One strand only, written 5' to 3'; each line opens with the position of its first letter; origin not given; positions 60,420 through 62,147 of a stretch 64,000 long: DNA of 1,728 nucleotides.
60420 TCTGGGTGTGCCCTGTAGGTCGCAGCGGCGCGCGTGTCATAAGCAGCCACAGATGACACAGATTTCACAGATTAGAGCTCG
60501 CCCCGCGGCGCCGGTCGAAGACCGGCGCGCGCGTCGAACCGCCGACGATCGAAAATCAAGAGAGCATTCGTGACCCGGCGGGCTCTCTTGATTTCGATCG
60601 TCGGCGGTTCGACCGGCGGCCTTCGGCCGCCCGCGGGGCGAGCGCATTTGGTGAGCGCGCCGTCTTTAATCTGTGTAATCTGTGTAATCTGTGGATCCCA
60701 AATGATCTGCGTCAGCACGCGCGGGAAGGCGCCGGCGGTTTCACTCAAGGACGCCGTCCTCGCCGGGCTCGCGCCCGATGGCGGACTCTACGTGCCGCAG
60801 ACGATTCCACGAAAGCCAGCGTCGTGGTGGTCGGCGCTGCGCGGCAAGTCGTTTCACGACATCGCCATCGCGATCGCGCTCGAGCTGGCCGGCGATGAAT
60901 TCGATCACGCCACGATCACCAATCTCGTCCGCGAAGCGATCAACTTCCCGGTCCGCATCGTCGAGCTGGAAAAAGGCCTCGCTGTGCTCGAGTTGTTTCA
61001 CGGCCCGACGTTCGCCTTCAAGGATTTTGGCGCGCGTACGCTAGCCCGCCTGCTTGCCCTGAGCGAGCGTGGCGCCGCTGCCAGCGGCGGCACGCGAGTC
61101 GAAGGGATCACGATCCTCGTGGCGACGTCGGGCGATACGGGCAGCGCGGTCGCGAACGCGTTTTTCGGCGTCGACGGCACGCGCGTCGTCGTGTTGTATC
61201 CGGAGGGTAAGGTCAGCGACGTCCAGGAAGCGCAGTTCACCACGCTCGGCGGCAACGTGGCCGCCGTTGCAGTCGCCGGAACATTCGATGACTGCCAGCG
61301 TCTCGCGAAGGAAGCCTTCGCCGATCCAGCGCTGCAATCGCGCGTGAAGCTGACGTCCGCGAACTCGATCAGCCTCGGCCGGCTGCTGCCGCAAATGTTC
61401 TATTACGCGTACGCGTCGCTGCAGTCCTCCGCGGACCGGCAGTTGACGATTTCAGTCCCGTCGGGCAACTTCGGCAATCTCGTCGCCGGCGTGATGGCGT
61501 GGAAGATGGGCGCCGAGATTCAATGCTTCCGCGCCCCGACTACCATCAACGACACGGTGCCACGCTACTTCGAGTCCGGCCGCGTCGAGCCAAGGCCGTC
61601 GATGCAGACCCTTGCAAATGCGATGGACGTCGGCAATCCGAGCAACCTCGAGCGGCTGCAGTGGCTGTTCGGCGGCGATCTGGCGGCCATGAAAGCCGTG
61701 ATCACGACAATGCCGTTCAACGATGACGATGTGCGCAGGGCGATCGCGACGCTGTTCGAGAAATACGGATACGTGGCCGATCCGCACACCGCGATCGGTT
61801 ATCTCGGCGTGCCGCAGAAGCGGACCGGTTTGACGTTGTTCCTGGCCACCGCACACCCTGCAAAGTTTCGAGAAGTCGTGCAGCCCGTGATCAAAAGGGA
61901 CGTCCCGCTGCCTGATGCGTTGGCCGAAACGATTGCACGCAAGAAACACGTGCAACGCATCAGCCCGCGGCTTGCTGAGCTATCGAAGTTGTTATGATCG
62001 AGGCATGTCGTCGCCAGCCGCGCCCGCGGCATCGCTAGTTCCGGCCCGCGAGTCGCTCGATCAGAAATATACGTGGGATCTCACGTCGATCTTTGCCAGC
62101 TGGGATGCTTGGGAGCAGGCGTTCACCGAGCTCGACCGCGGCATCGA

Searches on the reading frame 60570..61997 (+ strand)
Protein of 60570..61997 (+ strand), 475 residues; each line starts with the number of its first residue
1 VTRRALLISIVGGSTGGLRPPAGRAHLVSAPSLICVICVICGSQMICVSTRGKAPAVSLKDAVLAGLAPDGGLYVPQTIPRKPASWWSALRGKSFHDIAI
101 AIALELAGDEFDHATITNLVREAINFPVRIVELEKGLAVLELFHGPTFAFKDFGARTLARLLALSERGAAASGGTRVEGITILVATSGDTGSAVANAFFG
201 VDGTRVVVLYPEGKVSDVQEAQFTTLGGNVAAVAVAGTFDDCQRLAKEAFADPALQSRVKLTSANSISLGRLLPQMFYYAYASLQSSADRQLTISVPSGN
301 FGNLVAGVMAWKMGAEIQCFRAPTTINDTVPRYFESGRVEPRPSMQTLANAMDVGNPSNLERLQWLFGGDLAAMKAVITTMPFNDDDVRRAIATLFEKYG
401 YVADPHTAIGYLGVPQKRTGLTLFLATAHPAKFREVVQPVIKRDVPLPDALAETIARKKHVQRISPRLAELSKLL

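Call 21: search_protein_families(library=pfam, proteins=[window:60570-61997:+])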
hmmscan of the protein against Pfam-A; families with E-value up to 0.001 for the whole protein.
window:60570-61997:+ (475 aa): 3 families
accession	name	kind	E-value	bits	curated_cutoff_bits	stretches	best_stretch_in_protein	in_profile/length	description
PF14821.11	Thr_synth_N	-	4.7e-20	72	25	1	48-123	3-78/79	Threonine synthase N terminus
PF00291.31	PALP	-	7.2e-20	71.9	35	1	140-414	28-275/295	Pyridoxal-phosphate dependent enzyme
PF24857.1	THR4_C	-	0.00063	20.3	27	0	422-442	22-42/85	Threonine synthase, C-terminal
